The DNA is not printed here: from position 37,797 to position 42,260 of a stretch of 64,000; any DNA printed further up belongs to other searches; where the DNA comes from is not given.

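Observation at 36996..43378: Candidate undescribed three-gene defence operon: DUF4143-type AAA ATPase, giant STAND NTPase-nuclease, membrane protein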

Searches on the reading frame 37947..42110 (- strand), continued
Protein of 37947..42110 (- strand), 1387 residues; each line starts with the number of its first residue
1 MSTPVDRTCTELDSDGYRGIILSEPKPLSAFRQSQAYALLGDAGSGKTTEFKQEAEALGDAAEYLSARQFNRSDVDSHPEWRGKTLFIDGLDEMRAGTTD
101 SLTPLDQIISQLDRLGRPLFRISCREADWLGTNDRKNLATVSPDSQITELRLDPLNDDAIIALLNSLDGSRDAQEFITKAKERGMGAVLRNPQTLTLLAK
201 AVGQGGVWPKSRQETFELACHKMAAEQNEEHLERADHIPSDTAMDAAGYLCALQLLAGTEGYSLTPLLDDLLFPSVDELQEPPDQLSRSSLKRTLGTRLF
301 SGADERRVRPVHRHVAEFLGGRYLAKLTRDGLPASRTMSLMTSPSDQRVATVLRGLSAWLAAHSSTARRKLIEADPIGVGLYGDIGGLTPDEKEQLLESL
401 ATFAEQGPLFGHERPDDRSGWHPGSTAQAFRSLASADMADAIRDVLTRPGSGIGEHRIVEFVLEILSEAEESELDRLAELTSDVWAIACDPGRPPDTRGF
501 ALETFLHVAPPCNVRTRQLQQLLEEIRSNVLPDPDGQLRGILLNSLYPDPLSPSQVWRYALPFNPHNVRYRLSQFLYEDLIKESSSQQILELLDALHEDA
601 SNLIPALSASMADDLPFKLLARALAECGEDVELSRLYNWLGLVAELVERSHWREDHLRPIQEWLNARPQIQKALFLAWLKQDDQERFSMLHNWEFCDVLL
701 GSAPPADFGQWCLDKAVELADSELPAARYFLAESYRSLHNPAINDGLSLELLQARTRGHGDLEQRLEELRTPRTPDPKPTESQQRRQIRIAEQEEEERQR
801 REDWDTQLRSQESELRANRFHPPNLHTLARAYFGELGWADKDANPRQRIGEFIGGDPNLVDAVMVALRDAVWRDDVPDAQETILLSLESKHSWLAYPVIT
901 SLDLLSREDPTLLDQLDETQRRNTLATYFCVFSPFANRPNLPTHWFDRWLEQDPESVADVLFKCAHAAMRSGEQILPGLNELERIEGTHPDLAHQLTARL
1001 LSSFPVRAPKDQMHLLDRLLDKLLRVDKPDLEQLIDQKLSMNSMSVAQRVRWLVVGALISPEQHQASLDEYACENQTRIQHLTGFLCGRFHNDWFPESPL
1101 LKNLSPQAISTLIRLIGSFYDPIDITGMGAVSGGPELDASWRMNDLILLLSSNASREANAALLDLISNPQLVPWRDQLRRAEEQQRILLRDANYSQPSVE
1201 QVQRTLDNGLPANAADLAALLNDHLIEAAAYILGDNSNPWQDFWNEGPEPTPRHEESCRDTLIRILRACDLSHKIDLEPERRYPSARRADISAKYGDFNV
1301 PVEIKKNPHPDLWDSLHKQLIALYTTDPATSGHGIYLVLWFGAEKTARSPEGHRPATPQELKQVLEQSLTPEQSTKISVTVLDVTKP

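Call 34: find_related_loci(query=A2, collection=genome_contigs, flank=8000)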
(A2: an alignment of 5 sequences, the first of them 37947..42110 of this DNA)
Query A2 (1387 aa) in genome_contigs; peptide patterns used: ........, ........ (x = any residue, [..] = any of these).
599 stretches matched a pattern (row limit reached: there are more); 494 encode a relative of the query (tblastn E <= 1e-3); the best 80 are kept; 80 distinct loci.
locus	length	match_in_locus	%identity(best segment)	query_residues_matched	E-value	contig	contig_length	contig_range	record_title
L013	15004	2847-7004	63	1-1387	0e+0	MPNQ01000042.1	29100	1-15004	MAG: marine group bacterium Sva0996 bin134 NODE_2366_length_29100_cov_19.3493_ID_4731, whole genome shotgun sequence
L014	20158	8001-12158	60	1-1387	0e+0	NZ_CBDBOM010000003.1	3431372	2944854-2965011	MAG: Candidatus Poriferisocius sp. isolate 6cc4a3fc-7d21-471c-8f5b-206ccb7f2e02 contig_3, whole genome shotgun sequence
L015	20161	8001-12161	55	1-1387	0e+0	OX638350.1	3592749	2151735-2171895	MAG: uncultured Acidimicrobiales bacterium isolate f23ad4c5-4acf-44dc-8341-13aaafada964 genome assembly, chromosome: 1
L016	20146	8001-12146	49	1-1387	0e+0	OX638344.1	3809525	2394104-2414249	MAG: uncultured Acidimicrobiales bacterium isolate f043cee6-6750-45b5-b834-f9289512c0be genome assembly, chromosome: 1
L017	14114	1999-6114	48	1-1387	0e+0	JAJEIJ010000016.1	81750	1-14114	MAG: Acidimicrobiia bacterium isolate p16x65bins.37 k141_213675, whole genome shotgun sequence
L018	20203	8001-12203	47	1-1387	0e+0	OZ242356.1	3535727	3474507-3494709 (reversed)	MAG: Acidimicrobiales bacterium isolate 1ff3c0e0-a0fb-4382-b91d-522820076fd5 genome assembly, chromosome: 1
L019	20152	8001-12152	47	1-1387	0e+0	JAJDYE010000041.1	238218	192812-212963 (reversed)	MAG: Acidimicrobiia bacterium isolate jk18x27bins.72 k141_130160, whole genome shotgun sequence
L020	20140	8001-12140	47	1-1387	0e+0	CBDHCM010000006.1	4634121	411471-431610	MAG: Candidatus Aldehydirespirator sp. isolate 36171f10-6b1c-407a-8267-17b84cd7c53a genome assembly, contig: chromosome_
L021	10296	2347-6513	45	1-1387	0e+0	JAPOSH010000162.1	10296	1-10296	MAG: bacterium isolate CAR2_bin_19 NODE_2122_length_10296_cov_6.39781, whole genome shotgun sequence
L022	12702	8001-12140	47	1-1387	0e+0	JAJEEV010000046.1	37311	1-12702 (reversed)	MAG: Acidimicrobiia bacterium isolate p16x34bins.51 k141_804760, whole genome shotgun sequence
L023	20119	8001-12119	46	1-1387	0e+0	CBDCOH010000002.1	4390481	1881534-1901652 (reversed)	MAG: Candidatus Spongiisociaceae bacterium isolate c8dab69f-a0b8-46d1-84ea-4e70fa3c0124 genome assembly, contig: contig_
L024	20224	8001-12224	45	1-1387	0e+0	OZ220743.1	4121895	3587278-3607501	MAG: Acidimicrobiales bacterium isolate dadfcd55-464f-4f03-9875-fa0eca1464b2 genome assembly, chromosome: 1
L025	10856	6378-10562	46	1-1387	0e+0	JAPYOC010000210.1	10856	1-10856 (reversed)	MAG: Candidatus Poriferisocius aerobius isolate m_cahh6 Seq210, whole genome shotgun sequence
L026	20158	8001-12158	46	1-1387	0e+0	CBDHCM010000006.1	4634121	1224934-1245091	MAG: Candidatus Aldehydirespirator sp. isolate 36171f10-6b1c-407a-8267-17b84cd7c53a genome assembly, contig: chromosome_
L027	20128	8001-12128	45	5-1387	0e+0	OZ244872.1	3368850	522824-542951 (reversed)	MAG: Candidatus Aldehydirespirator sp. isolate 389653a7-0111-4ae2-a933-d032a7ae712c genome assembly, chromosome: 1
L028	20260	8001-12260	44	5-1387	0e+0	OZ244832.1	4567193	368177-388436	MAG: Candidatus Aldehydirespirator sp. isolate 45bd059b-89eb-4db7-924e-096435c6defb genome assembly, chromosome: 1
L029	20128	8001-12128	46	1-1387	0e+0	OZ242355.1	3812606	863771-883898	MAG: Acidimicrobiales bacterium isolate 104998a1-4135-4d78-96d2-be0913496795 genome assembly, chromosome: 1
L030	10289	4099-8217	44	1-1387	0e+0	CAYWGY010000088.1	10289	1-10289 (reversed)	MAG TPA_asm: uncultured Acidimicrobiaceae bacterium isolate SRP109090_co1_257 genome assembly, contig: NODE_9922_length_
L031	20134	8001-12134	44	1-1387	0e+0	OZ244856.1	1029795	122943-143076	MAG: Acidimicrobiia bacterium isolate a5413b3d-67ee-41a5-a32c-3d802bad4828 genome assembly, chromosome: 1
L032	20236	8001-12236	46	1-1387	0e+0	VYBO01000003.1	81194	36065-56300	MAG: Acidimicrobiaceae bacterium isolate SB0673_bin_3 NODE_81_length_81194_cov_72.678589, whole genome shotgun sequence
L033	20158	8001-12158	42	3-1387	0e+0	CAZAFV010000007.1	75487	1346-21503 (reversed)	MAG TPA_asm: uncultured Acidimicrobiales bacterium isolate SRP109090_co1_34 genome assembly, contig: NODE_359_length_754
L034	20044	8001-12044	42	1-1385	0e+0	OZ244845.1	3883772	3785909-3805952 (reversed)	MAG: Chloroflexota bacterium isolate 3460274c-b819-443f-96a0-86c9f13451b3 genome assembly, chromosome: 1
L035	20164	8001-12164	61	1-1387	0e+0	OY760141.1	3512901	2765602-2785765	MAG: Acidimicrobiales bacterium isolate 5b15a54b-9cf3-459b-830c-82dda2a8371f genome assembly, chromosome: 1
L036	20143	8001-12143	50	1-1387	0e+0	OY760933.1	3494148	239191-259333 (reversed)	MAG: Acidimicrobiales bacterium isolate b23e3463-bb66-4d81-aeee-4505f53c6dd8 genome assembly, chromosome: 1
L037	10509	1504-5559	41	1-1385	0e+0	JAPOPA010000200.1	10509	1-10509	MAG: Chloroflexota bacterium isolate APA_bin_48 c_000000006422, whole genome shotgun sequence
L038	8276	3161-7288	43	1-1387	0e+0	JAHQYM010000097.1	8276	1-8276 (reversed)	MAG: Acidimicrobiia bacterium isolate 10 NODE_9699_length_8276_cov_16.0588_ID_19397, whole genome shotgun sequence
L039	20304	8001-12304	45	1-1387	0e+0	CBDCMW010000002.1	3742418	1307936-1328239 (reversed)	MAG: Candidatus Aldehydirespirator sp. isolate e2a2a1f8-459e-4046-a8a7-43a5ecbda485 genome assembly, contig: contig_2, w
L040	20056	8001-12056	40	1-1387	0e+0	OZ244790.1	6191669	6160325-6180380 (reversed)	MAG: Candidatus Latescibacterota bacterium isolate 46c83e85-0880-45c6-8d78-79488e6eca4b genome assembly, chromosome: 1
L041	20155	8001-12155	41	1-1387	0e+0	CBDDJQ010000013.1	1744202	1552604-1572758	MAG: Vicinamibacterales bacterium isolate 129384ec-5128-4c8d-99b8-9bb019431b25 genome assembly, contig: contig_13, whole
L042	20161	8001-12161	55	1-1387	0e+0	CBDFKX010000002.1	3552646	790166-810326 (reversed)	MAG: Candidatus Aldehydirespiratoraceae bacterium isolate 8d6ab3e8-b734-4a82-969c-709287334e5d genome assembly, contig:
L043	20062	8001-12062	41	1-1385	0e+0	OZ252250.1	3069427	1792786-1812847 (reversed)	MAG: Dehalococcoidia bacterium isolate 148742b7-5873-4ec1-8832-ba9e4de588a3 genome assembly, chromosome: 1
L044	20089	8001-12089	41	1-1387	0e+0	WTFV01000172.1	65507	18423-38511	MAG: Acidobacteria bacterium isolate CO36386bin_12 NODE_279_length_65507_cov_21.875573, whole genome shotgun sequence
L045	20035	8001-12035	41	1-1387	0e+0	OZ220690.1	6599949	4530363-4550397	MAG: Candidatus Latescibacterota bacterium isolate 4544edd8-ea3d-4877-aa30-594cc490bc13 genome assembly, chromosome: 1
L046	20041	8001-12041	41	1-1385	0e+0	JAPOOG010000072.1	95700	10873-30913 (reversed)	MAG: Bryobacterales bacterium isolate APA_bin_29 c_000000246985, whole genome shotgun sequence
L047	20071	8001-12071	40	1-1387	0e+0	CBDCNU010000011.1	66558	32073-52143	MAG: Opitutales bacterium isolate 42708a05-d3cc-445b-9663-4ac609fa1cf6 genome assembly, contig: contig_11, whole genome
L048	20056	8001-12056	41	1-1385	0e+0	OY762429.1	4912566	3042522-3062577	MAG: Terriglobia bacterium isolate aa40cff0-ace7-4b53-8087-0ef5d3f4acaf genome assembly, chromosome: 1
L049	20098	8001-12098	41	1-1385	0e+0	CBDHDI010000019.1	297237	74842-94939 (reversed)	MAG: Dehalococcoidia bacterium isolate d0c5affc-a78a-4576-9923-169fe3940cd0 genome assembly, contig: contig_19, whole ge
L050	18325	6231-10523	43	5-1387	0e+0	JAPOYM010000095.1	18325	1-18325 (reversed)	MAG: bacterium isolate COS4_bin_33 NODE_2549_length_18325_cov_31.2224, whole genome shotgun sequence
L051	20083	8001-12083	40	1-1387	0e+0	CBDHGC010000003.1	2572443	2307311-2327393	MAG: Vicinamibacterales bacterium isolate 2255f9a4-9ab0-4a79-b16a-ed87816e7612 genome assembly, contig: contig_3, whole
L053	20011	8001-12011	41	1-1387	0e+0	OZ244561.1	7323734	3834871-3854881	MAG: Candidatus Latescibacterota bacterium isolate 14245923-b953-489b-b549-9f362580a9e9 genome assembly, chromosome: 1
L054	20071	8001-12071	40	5-1387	0e+0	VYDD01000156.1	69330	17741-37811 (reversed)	MAG: Gammaproteobacteria bacterium isolate SB0675_bin_31 NODE_171_length_69330_cov_6.232667, whole genome shotgun sequen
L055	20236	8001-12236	41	7-1387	0e+0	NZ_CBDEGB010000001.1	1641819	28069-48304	MAG: Candidatus Poriferisodalis sp. isolate f5b3f634-3930-48ef-b7e0-85baa50b5fea contig_1, whole genome shotgun sequence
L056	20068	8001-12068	38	1-1385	0e+0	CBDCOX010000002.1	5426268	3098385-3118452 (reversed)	MAG: Candidatus Latescibacterota bacterium isolate 3c4b53aa-e325-4963-aa18-2d5493478633 genome assembly, contig: contig_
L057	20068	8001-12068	39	1-1387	0e+0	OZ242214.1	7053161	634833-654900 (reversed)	MAG: Candidatus Latescibacterota bacterium isolate f171f34e-caa5-40bf-9919-1f3307ea572d genome assembly, chromosome: 1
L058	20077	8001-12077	39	1-1387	0e+0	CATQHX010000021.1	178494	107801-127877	MAG: Vicinamibacterales bacterium isolate b531ce64-1057-46bd-a004-e227214a256a genome assembly, contig: contig_21, whole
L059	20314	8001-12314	37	3-1387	0e+0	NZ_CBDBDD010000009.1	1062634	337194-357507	MAG: Candidatus Poriferisodalis sp. isolate 1824d3bc-1d7c-4dc2-bee8-215acda66181 contig_9, whole genome shotgun sequence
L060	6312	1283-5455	39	1-1387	0e+0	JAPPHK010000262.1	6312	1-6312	MAG: Nitrospinota bacterium isolate RHO1_bin_79 NODE_13637_length_6312_cov_9.080550, whole genome shotgun sequence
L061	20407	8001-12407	38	3-1387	0e+0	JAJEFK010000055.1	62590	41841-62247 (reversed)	MAG: Acidimicrobiia bacterium isolate p16x43bins.35 k141_281090, whole genome shotgun sequence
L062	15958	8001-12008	38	5-1385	0e+0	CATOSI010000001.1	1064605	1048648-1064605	MAG: uncultured Dehalococcoidia bacterium isolate 741b7de0-5fbb-4305-b724-e82bd623809b genome assembly, contig: contig_1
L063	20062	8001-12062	40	1-1385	0e+0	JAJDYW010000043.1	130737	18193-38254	MAG: Dehalococcoidia bacterium isolate jk18x34bins.55 k141_262006, whole genome shotgun sequence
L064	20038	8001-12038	40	1-1385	0e+0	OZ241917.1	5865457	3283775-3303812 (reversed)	MAG: Candidatus Latescibacterota bacterium isolate 5e8d6608-c5e3-4027-8d72-793febe4c990 genome assembly, chromosome: 1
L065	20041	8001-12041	40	1-1385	0e+0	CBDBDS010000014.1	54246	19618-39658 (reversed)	MAG: Dehalococcoidia bacterium isolate f8bda5a5-7022-4204-9cdc-196a94cbeb23 genome assembly, contig: contig_14, whole ge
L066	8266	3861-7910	39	1-1387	0e+0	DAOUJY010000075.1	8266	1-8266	MAG TPA_asm: Dehalococcoidia bacterium isolate S34_283 k113_1468455, whole genome shotgun sequence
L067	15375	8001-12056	39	5-1385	0e+0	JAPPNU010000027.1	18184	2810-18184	MAG: Gemmatimonadota bacterium isolate RHO3_bin_7 NODE_4719_length_18184_cov_43.355177, whole genome shotgun sequence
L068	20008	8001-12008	37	5-1385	0e+0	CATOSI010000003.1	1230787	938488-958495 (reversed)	MAG: uncultured Dehalococcoidia bacterium isolate 741b7de0-5fbb-4305-b724-e82bd623809b genome assembly, contig: contig_3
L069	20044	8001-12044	39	1-1385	0e+0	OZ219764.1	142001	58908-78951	MAG: Dehalococcoidia bacterium isolate 2efd49d1-a845-418d-b650-c606456da4a2 genome assembly, chromosome: 1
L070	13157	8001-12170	38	5-1387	0e+0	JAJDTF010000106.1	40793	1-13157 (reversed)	MAG: Acidimicrobiia bacterium isolate jk18x11bins.54 k141_1274041, whole genome shotgun sequence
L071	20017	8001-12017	38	1-1385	0e+0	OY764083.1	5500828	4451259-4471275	MAG: Acidobacteriota bacterium isolate 715e7d27-e149-44c2-9d7f-aa5f8d263fc4 genome assembly, chromosome: 1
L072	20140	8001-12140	41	1-1387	0e+0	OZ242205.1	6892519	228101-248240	MAG: Vicinamibacterales bacterium isolate eeb0043e-0032-4cf8-a264-719f6bba5173 genome assembly, chromosome: 1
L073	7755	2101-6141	37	5-1387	0e+0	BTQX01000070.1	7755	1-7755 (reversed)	MAG: Gammaproteobacteria bacterium BMS9Abin25 DNA, NODE_3560_length_7755, whole genome shotgun sequence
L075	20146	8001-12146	39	1-1387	0e+0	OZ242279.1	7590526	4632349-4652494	MAG: Vicinamibacterales bacterium isolate 66b38f76-d135-4acf-a464-9a41f6704b04 genome assembly, chromosome: 1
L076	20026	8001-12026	39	5-1387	0e+0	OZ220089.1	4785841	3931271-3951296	MAG: Candidatus Latescibacterota bacterium isolate 4e2a754f-172e-45f6-b93c-83e01e84db49 genome assembly, chromosome: 1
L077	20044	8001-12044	39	1-1385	0e+0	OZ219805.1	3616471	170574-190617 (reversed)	MAG: Dehalococcoidia bacterium isolate c58c6e01-4a6e-4794-97be-e35f15c585e3 genome assembly, chromosome: 3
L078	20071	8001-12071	38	1-1385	0e+0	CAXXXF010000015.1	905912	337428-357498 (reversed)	MAG: Candidatus Latescibacterota bacterium isolate cdc6522c-bbe9-4fa3-a52d-301d393956c9 genome assembly, contig: contig_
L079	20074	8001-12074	38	4-1386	0e+0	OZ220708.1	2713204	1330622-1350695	MAG: Arenicellales bacterium isolate a09e4232-3a37-4cba-b47e-813f1f4ff435 genome assembly, chromosome: 1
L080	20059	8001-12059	39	1-1385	0e+0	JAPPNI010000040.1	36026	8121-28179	MAG: Chloroflexota bacterium isolate RHO3_bin_68 NODE_2262_length_36026_cov_27.364571, whole genome shotgun sequence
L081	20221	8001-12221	38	5-1387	0e+0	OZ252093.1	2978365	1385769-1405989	MAG: Rhodothermales bacterium isolate 6d7e3f05-e9b0-42b1-9b57-d28f79994439 genome assembly, chromosome: 1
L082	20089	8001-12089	37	1-1387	0e+0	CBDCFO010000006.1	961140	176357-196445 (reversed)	MAG: Bryobacterales bacterium isolate 36edf40f-bfcd-40a8-9d79-f36e49b9d440 genome assembly, contig: contig_6, whole geno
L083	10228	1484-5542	38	1-1385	0e+0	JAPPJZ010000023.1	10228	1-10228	MAG: Chloroflexota bacterium isolate RHO2_bin_60 NODE_7436_length_10228_cov_6.851273, whole genome shotgun sequence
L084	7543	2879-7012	39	1-1387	0e+0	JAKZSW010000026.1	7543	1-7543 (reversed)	MAG: Candidatus Tectimicrobiota bacterium isolate Langseth_MAG_00043 Langseth_MAG_00043_000000000026, whole genome shotg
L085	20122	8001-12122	40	5-1387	0e+0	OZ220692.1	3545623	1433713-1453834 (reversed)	MAG: Acidimicrobiales bacterium isolate 8ffd2e9a-c1ca-4386-ab1d-9011d91eb932 genome assembly, chromosome: 1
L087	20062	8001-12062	39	26-1387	0e+0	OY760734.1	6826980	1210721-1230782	MAG: Vicinamibacterales bacterium isolate 10b48155-431e-4809-9d43-759f23ff96f9 genome assembly, chromosome: 1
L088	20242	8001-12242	38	1-1387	0e+0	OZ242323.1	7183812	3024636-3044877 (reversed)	MAG: Vicinamibacterales bacterium isolate 8c3855b2-ceca-4187-9ff2-440907630a03 genome assembly, chromosome: 1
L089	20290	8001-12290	37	1-1387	0e+0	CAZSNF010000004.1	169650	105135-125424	MAG TPA_asm: uncultured Rhodothermales bacterium isolate SRP109090_co2_31 genome assembly, contig: NODE_60_length_169650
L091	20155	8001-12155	50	1-1387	0e+0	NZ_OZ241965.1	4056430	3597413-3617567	MAG: Candidatus Poriferisocius sp. isolate b25f411a-8abc-437d-a916-241d4d5bb498 chromosome 1, complete sequence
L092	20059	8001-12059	38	1-1385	0e+0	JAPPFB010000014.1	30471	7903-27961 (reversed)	MAG: Chloroflexota bacterium isolate RHO1_bin_20 NODE_2715_length_30471_cov_30.868227, whole genome shotgun sequence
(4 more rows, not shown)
